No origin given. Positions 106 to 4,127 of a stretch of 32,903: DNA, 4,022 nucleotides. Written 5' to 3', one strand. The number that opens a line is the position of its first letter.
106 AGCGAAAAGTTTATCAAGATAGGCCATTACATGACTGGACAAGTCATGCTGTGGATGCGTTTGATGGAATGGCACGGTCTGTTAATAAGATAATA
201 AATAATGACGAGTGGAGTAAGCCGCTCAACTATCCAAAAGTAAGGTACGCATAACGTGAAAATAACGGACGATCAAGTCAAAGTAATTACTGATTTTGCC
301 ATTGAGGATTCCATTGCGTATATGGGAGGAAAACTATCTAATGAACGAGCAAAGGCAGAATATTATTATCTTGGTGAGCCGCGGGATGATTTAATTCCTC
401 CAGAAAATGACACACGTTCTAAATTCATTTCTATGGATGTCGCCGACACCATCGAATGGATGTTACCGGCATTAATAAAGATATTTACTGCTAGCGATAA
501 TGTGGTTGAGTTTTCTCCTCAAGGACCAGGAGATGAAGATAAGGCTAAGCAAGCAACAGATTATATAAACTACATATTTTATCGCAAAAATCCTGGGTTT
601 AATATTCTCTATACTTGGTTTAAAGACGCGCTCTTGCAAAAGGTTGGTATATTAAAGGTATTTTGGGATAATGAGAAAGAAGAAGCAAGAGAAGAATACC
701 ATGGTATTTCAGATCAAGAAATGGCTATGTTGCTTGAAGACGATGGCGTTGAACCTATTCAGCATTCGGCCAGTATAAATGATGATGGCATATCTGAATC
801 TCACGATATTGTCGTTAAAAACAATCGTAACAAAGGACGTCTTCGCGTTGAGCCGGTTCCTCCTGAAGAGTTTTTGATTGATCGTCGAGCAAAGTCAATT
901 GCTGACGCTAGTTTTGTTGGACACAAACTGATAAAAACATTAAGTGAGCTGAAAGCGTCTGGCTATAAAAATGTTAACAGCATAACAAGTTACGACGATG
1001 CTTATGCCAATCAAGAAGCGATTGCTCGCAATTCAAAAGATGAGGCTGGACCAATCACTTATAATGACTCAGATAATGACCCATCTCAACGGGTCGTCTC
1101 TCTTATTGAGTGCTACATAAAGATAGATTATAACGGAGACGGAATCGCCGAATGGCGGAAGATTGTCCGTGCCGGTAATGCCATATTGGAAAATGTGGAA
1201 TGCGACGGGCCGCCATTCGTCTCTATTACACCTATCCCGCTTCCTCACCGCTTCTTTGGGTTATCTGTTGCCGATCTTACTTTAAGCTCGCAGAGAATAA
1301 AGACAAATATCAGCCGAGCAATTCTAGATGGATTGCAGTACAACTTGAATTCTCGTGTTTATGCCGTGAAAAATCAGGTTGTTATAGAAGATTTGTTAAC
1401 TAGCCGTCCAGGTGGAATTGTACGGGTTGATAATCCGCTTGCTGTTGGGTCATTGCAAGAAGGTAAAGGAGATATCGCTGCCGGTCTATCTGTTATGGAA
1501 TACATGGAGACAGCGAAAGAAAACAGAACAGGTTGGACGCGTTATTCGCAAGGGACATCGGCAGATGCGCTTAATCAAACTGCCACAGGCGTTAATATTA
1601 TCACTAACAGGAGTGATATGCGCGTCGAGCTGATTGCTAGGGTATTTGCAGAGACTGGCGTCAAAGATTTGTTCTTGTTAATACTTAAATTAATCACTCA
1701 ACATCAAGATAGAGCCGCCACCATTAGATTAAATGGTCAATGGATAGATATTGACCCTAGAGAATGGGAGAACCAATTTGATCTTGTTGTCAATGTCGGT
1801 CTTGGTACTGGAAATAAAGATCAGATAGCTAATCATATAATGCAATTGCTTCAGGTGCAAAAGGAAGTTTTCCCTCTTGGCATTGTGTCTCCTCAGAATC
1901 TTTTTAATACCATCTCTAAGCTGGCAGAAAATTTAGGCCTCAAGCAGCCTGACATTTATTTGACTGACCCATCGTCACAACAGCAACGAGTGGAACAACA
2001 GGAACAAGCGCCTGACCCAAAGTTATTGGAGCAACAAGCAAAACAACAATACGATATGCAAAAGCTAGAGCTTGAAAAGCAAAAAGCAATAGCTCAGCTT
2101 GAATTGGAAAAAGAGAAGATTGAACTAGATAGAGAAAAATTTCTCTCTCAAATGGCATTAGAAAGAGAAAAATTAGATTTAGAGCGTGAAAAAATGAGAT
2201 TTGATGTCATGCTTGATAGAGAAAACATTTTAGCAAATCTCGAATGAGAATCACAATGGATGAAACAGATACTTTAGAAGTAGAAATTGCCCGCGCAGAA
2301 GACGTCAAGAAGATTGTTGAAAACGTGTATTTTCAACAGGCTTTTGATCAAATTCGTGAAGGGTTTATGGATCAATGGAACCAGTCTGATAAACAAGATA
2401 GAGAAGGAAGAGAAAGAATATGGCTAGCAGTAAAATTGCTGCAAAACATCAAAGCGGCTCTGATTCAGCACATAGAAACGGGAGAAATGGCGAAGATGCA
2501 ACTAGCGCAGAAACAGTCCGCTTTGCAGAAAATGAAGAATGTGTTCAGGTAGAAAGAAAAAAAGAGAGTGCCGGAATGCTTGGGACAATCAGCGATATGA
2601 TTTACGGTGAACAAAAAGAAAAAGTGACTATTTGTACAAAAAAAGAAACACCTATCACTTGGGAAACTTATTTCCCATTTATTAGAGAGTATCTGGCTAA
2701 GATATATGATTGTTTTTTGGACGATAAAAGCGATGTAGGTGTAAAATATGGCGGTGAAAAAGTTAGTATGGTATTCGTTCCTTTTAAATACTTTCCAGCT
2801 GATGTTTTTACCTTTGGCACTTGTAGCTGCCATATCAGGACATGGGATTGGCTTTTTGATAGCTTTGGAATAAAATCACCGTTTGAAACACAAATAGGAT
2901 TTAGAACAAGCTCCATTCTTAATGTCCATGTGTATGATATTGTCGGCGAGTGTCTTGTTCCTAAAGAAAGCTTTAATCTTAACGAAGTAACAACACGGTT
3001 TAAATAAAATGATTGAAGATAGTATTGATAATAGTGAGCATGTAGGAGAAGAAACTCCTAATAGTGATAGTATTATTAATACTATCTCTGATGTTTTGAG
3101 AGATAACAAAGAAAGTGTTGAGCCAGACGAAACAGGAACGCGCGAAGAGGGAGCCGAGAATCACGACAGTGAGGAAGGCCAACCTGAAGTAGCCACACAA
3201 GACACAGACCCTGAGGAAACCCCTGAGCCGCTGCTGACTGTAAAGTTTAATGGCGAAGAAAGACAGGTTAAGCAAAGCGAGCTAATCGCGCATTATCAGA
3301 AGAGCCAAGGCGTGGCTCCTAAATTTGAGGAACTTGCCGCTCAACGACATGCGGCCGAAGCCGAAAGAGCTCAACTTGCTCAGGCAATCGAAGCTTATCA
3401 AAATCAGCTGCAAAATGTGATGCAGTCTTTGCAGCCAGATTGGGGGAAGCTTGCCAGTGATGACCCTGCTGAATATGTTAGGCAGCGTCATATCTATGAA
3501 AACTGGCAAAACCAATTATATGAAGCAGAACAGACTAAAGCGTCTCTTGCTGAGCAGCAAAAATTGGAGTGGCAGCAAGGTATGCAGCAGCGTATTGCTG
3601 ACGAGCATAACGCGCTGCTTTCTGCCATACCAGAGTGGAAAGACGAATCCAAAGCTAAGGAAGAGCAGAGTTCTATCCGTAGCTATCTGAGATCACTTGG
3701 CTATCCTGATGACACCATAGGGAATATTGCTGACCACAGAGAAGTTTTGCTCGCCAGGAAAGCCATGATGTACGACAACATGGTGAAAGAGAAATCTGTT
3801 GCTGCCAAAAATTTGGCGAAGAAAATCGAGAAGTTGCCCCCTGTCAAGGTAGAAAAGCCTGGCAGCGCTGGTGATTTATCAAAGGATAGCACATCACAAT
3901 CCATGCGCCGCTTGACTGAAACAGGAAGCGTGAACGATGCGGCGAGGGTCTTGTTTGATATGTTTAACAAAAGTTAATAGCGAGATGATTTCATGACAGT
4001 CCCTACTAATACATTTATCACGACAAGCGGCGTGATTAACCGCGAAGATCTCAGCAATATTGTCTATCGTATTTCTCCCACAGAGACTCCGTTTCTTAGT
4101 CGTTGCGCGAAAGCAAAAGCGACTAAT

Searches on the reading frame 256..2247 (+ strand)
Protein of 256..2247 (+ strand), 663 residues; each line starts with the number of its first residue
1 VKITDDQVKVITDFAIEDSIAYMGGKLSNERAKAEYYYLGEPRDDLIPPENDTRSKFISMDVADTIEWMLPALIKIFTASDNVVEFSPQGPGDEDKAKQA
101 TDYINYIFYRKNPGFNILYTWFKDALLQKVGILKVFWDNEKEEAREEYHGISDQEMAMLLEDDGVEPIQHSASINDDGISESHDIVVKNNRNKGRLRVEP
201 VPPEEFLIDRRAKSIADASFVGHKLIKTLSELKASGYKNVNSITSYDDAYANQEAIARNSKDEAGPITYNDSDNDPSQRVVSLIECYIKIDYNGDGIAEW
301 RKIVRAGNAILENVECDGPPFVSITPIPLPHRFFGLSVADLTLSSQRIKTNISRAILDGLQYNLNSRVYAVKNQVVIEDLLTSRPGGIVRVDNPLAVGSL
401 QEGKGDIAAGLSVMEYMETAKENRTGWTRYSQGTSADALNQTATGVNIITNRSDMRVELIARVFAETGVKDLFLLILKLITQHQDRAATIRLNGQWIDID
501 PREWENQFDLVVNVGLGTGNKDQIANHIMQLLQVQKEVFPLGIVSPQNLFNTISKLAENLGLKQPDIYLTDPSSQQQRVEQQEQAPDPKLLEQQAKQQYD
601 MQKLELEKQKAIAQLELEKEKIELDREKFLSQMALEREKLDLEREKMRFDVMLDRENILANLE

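Call 15: search_protein_families(library=phrogs, proteins=[window:256-2247:+], max_evalue=0.00001)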
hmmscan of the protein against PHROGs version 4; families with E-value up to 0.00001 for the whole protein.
window:256-2247:+ (663 aa): 3 families
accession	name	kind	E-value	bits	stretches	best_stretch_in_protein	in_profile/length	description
phrog_1216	-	head and packaging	3.7e-151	506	1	16-650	24-695/714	portal protein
phrog_332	-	connector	1.9e-20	73.7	1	81-611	85-547/560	head-tail adaptor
phrog_156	-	head and packaging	9.5e-17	61.6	1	189-623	141-635/681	portal protein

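Call 26: search_dna_similar(query=window:256-2247:+, collection=phages, mode=protein, max_rows=15)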
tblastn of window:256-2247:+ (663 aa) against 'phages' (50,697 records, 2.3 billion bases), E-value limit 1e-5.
Records with a match: 460; places in all: 462; records where one place covers at least 80% of the query: 308.
Best place of each record, by identity: <60% 460.
By first word of the organism name: Pseudomonas 185; Escherichia 97; Vibrio 31; Rhizobium 18; Salmonella 18; Sulfitobacter 12; Aeromonas 11; Proteus 8; Caudoviricetes 7; Cronobacter 7; and 27 more.
By host as written in the record: Pseudomonas aeruginosa 75; Escherichia coli 54; - 28; Pseudomonas aeruginosa PAO1 27; Pseudomonas aeruginosa ATCC 27853 15; Aeromonas hydrophila 9; Pseudomonas sp. 8; Sulfitobacter sp. CB2047 8; and 132 more.
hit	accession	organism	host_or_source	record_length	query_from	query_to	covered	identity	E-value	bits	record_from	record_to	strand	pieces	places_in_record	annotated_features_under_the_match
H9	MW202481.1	Caudoviricetes sp.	Manatee Spring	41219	6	625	94%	39.4%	2e-133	439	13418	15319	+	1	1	head to tail connecting protein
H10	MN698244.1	Pelagibacter phage HTVC106P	Candidatus Pelagibacter sp. HTCC7211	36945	1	634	96%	37.8%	2e-129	427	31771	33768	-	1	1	hypothetical protein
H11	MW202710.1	Caudoviricetes sp.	Manatee Spring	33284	15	630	93%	38.2%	1e-125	416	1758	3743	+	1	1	head to tail connecting protein | sip4 zipper protein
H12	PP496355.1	Microcystis phage Mvi-Yong1342-1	Microcystis viridis FACHB-1342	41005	27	625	90%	39.1%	1e-120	401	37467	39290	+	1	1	portal protein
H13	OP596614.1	Bradyrhizobium phage ppBeUSDA76-2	Bradyrhizobium elkanii USDA 76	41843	28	625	87%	40.6%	4e-73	399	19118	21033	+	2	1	hypothetical protein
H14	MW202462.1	Caudoviricetes sp.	Manatee Spring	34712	7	629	94%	37.1%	1e-119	398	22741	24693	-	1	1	head to tail connecting protein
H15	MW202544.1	Bacteriophage sp.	Manatee Spring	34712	7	629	94%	37.1%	1e-119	398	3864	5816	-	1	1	head to tail connecting protein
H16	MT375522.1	Methylophilales phage Venkman EXVC282S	Methylophilales bacterium H5P1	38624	1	634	96%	35.7%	2e-118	395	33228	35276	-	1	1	portal protein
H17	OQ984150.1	Phage C72C1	-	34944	2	627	94%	35.3%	2e-110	372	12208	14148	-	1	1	portal protein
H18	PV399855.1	Vibrio phage Ph19S9E2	Vibrio parahaemolyticus vp19S9E2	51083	16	632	93%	35.7%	5e-112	376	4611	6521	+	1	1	record has no annotation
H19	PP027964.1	Vibrio phage VpP_43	Vibrio parahaemolyticus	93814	5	632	95%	34.8%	3e-111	374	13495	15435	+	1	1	record has no annotation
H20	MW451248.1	Vibrio phage VP506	Vibrio parahaemolyticus VP506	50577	5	632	95%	34.8%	5e-110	370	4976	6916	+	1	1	record has no annotation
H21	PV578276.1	Vibrio phage phivp506_24CJH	Vibrio parahaemolyticus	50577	5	632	95%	34.8%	5e-110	370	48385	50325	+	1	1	portal protein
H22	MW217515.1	Vibrio phage VpJYP1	Vibrio parahaemolyticus CCTCC AB 2014205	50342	5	632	95%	34.7%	2e-110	372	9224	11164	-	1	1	portal protein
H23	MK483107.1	Vibrio phage vB_VpP_BA6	Vibrio parahaemolyticus 23201444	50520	5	632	95%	34.7%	2e-110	372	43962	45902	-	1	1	portal protein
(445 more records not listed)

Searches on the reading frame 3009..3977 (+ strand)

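Call 15: search_protein_families(library=phrogs, proteins=[window:3009-3977:+], max_evalue=0.00001)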
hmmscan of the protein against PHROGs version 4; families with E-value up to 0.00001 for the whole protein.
window:3009-3977:+ (322 aa): 2 families
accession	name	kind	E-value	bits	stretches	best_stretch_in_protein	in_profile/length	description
phrog_3927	-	head and packaging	1.5e-45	157.2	1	14-317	44-340/342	head scaffolding protein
phrog_9013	-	head and packaging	1.3e-11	45.5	1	18-311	64-357/365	head scaffolding protein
